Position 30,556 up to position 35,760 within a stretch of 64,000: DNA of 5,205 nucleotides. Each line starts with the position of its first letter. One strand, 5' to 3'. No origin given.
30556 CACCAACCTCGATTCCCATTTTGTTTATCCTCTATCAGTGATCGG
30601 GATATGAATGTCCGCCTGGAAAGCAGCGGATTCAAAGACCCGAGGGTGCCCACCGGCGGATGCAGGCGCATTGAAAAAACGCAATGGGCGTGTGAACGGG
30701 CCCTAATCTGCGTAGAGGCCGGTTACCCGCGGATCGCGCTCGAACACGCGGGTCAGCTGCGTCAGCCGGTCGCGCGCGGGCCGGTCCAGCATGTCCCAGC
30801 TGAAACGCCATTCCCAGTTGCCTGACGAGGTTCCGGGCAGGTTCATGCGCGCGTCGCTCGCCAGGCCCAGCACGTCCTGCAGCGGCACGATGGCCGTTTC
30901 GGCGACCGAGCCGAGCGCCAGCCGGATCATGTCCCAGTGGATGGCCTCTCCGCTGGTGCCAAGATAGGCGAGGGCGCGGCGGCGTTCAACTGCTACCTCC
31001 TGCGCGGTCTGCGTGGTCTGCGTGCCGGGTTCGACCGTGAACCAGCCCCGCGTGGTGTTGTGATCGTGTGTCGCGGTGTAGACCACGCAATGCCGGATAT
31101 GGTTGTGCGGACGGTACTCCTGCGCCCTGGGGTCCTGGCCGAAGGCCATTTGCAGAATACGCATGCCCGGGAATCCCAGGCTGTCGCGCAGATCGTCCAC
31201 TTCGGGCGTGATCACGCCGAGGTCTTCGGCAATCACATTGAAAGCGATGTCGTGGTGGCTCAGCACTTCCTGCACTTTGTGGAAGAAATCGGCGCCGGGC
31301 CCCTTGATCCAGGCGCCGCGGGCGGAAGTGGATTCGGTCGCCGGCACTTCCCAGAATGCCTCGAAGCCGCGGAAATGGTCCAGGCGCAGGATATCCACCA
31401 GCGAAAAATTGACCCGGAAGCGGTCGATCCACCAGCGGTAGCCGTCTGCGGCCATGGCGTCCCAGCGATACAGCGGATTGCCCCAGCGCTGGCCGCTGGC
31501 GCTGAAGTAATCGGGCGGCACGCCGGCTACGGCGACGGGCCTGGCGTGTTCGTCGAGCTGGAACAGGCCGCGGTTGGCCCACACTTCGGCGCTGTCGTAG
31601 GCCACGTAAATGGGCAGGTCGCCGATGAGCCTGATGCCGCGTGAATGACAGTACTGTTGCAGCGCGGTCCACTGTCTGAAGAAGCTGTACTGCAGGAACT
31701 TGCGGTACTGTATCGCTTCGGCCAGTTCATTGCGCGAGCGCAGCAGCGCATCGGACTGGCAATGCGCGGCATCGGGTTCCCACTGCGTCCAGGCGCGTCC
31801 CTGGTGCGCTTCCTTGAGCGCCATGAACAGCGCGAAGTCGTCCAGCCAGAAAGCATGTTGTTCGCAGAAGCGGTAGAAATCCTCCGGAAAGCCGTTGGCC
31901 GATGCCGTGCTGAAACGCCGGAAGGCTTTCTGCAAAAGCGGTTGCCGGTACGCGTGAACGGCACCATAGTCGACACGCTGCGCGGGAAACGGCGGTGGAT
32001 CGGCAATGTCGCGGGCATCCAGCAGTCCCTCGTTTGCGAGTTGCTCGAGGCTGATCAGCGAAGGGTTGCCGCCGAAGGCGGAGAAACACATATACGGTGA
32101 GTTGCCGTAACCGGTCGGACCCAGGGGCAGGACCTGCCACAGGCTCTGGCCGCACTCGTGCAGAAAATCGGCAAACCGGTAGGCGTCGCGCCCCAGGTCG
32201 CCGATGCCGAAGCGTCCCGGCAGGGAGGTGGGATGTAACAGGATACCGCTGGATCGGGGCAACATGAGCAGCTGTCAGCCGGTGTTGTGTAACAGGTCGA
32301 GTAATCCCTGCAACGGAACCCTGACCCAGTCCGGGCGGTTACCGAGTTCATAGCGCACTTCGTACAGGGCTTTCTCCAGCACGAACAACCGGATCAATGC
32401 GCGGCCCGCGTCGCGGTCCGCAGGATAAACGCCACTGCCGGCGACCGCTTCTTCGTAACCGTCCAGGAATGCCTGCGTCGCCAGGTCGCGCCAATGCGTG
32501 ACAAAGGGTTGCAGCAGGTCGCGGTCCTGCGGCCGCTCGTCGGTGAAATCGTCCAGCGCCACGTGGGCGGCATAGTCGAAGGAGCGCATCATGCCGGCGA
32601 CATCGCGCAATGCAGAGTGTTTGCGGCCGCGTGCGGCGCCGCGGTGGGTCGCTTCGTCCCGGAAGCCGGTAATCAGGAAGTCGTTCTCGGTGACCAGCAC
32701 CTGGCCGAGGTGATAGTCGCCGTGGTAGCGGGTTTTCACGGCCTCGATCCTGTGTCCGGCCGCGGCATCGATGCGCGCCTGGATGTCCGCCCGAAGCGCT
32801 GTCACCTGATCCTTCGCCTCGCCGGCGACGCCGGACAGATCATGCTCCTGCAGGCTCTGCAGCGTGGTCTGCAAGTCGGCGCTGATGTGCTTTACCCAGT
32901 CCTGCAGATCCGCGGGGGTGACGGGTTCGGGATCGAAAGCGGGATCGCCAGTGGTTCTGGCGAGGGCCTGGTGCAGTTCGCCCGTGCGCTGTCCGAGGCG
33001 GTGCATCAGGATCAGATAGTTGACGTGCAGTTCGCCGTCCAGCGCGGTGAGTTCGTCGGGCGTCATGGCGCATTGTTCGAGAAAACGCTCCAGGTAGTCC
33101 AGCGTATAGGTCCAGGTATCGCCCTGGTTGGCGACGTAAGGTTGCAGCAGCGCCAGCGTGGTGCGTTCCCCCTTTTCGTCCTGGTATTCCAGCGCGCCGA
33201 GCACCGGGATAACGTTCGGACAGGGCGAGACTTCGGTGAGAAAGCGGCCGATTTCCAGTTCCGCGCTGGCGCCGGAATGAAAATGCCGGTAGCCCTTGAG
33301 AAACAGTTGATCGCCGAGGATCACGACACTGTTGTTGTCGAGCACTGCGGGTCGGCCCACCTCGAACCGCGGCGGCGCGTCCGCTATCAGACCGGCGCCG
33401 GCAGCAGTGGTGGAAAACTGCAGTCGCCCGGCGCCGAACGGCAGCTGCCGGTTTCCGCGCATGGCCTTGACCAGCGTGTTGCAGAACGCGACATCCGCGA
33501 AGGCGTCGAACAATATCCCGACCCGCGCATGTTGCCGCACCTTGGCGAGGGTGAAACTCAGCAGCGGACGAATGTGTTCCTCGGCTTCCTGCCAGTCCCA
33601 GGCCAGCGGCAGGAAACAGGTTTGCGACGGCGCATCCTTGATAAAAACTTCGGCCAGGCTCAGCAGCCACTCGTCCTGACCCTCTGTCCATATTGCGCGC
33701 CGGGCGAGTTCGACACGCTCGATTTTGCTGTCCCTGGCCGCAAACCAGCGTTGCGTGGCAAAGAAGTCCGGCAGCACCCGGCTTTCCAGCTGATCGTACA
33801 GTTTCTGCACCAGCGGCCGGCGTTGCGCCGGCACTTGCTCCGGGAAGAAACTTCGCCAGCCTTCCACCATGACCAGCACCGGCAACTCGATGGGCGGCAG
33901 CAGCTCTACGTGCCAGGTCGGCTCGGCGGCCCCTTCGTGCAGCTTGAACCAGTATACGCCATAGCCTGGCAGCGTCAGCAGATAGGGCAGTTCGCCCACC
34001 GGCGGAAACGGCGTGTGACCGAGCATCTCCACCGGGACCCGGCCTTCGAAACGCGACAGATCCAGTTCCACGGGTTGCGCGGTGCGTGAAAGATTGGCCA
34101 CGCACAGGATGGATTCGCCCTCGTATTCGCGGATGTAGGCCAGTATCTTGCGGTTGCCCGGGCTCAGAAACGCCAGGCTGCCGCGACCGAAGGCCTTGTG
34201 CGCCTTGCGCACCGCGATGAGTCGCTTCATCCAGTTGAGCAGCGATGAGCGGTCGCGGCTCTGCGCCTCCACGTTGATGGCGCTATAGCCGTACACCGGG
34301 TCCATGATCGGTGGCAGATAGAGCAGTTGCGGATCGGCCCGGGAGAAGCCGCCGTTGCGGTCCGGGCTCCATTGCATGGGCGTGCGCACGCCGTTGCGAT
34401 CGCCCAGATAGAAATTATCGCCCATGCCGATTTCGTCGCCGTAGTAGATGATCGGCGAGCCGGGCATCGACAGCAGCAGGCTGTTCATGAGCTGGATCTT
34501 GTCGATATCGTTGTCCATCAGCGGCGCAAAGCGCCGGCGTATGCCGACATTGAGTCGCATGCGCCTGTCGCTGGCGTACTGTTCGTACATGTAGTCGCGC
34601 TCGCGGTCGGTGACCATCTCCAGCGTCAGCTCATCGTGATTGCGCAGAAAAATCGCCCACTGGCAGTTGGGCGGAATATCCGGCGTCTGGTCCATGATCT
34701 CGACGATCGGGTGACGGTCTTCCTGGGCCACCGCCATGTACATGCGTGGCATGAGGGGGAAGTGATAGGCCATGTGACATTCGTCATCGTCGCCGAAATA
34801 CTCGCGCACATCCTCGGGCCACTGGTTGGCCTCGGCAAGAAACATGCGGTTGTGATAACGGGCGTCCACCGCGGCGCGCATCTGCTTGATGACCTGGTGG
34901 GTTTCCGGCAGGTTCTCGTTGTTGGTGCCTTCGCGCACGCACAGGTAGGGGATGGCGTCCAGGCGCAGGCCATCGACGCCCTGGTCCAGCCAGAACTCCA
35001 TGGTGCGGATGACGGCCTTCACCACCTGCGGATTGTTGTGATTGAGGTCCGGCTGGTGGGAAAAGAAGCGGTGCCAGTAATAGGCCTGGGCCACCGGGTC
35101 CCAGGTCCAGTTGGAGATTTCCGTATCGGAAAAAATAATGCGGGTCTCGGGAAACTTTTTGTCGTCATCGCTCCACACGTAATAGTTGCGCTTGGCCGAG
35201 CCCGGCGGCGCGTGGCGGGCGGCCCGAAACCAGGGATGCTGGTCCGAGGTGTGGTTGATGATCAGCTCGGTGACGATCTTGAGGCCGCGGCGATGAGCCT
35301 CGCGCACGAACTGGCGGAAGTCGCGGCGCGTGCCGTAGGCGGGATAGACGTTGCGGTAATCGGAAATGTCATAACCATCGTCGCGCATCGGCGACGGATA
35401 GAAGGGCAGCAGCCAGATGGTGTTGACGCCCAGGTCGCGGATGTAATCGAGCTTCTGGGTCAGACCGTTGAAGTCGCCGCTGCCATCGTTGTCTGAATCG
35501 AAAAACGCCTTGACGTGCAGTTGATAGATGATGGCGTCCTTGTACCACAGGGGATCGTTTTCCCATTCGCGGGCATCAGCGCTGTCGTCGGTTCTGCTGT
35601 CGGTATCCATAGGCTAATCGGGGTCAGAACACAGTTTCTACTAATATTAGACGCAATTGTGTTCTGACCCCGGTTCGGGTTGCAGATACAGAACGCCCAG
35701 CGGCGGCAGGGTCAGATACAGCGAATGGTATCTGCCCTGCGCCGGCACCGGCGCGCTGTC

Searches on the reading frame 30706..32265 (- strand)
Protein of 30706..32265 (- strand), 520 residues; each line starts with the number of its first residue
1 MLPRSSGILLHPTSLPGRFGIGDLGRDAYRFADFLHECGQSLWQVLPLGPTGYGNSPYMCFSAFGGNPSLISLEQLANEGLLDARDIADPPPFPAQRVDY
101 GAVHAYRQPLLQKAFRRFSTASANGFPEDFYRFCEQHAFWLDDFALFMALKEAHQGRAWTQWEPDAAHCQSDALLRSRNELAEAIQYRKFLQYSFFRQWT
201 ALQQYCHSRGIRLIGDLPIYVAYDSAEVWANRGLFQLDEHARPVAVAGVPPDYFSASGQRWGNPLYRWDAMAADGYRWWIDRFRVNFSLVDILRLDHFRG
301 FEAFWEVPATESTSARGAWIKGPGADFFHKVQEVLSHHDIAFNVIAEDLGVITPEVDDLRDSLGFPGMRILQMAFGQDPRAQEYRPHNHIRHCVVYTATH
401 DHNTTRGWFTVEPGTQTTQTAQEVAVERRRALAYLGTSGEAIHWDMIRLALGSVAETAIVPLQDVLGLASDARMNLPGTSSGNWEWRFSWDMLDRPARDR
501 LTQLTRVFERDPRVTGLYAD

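Call 29: search_protein_families(library=pfam, proteins=[window:30706-32265:-], max_evalue=0.00001)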
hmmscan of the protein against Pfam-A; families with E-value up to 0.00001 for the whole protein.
window:30706-32265:- (520 aa): 1 family
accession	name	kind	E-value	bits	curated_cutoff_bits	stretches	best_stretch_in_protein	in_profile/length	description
PF02446.23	Glyco_hydro_77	-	8.5e-181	602.3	25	1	10-492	1-463/465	4-alpha-glucanotransferase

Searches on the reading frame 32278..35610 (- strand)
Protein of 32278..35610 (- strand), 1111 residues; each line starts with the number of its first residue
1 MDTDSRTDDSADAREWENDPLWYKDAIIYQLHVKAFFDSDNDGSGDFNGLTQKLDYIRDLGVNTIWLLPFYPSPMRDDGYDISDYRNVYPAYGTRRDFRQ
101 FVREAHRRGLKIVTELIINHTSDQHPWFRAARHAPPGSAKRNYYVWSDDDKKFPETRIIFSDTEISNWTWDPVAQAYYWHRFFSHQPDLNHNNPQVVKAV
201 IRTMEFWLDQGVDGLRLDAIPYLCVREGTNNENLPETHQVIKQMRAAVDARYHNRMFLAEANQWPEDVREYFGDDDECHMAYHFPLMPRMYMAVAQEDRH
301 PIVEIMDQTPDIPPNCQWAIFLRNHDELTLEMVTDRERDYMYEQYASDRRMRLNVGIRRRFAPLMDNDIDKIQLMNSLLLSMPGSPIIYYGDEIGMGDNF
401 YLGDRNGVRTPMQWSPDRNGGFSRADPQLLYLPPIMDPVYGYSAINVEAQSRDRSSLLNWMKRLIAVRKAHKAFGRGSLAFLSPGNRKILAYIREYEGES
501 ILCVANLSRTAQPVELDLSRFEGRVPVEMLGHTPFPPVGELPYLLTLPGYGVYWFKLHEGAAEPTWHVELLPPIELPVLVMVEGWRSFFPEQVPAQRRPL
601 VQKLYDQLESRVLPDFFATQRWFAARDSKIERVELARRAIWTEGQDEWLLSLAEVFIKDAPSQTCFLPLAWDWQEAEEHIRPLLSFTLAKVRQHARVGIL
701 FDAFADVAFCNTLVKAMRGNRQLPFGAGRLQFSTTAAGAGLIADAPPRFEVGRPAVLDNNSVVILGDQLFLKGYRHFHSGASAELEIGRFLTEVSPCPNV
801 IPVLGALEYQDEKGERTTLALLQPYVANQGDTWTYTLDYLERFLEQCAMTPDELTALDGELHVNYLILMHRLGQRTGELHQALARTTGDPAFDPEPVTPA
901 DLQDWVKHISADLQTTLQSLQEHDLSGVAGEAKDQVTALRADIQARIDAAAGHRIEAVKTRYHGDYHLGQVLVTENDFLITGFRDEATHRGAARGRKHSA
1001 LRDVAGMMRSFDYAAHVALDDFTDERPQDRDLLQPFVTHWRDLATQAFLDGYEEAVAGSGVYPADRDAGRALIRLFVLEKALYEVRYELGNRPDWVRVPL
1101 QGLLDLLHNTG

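Call 31: search_protein_families(library=pfam, proteins=[window:32278-35610:-], max_evalue=0.00001)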
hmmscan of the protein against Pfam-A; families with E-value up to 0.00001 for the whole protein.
window:32278-35610:- (1111 aa): 2 families
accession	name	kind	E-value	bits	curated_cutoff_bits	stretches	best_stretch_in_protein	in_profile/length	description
PF00128.31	Alpha-amylase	-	8.8e-98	328.9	22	1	30-476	1-445/446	Alpha amylase, catalytic domain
PF16657.11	Malt_amylase_C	-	1.8e-31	108.5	27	1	477-554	1-75/75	Maltogenic Amylase, C-terminal domain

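Call 56: search_protein_families(library=ncbifam, proteins=[window:32278-35610:-], max_evalue=0.001)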
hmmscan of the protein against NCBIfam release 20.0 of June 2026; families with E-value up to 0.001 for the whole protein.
window:32278-35610:- (1111 aa): 38 families (the best 25 are shown)
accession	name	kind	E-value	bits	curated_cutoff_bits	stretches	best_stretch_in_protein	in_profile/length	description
TIGR02456.1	treS_nterm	equivalog_domain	7.5e-277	919.1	678.35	1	22-557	2-538/539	maltose alpha-D-glucosyltransferase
TIGR02457.1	TreS_Cterm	hypoth_equivalog_domain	1.9e-134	449.3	375.05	1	600-1107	19-529/529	putative maltokinase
NF051899.1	BetGalacBglAAgro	equivalog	3.9e-90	302.8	900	2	22-249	2-227/537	beta-galactosidase BglA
TIGR02403.1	trehalose_treC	equivalog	2.3e-86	290.7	799.05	2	23-227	2-202/544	alpha,alpha-phosphotrehalase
NF008183.0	PRK10933.1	subfamily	4.5e-80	269.9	535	2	18-224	3-206/551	alpha,alpha-phosphotrehalase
NF008051.0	PRK10785.1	equivalog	1.2e-40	139.3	568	3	44-266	175-382/607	maltodextrin glucosidase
NF041090.1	Cyc-maltodext_AglB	equivalog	1.2e-34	120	540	2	31-219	54-207/470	cyclomaltodextrinase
NF041321.1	Alpha-amyl_MalA_Halo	equivalog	1.6e-34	119.3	875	1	6-171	240-400/666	alpha-amylase MalA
TIGR02402.1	trehalose_TreZ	equivalog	3.3e-24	85.1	538.8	1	22-121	91-186/545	malto-oligosyltrehalose trehalohydrolase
NF011083.0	PRK14510.1-2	equivalog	2.4e-22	78.3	1322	1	45-396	220-548/1186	bifunctional glycogen debranching protein GlgX/4-alpha-glucanotransferase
NF011293.0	PRK14705.1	equivalog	2.1e-21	75.3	2376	1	667-1111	73-474/1224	1,4-alpha-glucan branching enzyme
NF041273.1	GlcN_kinase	equivalog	6.5e-20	71.7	550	1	759-1107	84-391/391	glucosamine kinase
NF007059.0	PRK09505.2-4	equivalog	1.1e-12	47.1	865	1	44-122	225-317/683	alpha-amylase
NF007053.0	PRK09505.1-3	equivalog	1.2e-12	46.8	1269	1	44-121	227-318/687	alpha-amylase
NF007051.0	PRK09505.1-1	equivalog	2.4e-12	45.7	864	1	44-122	235-327/686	alpha-amylase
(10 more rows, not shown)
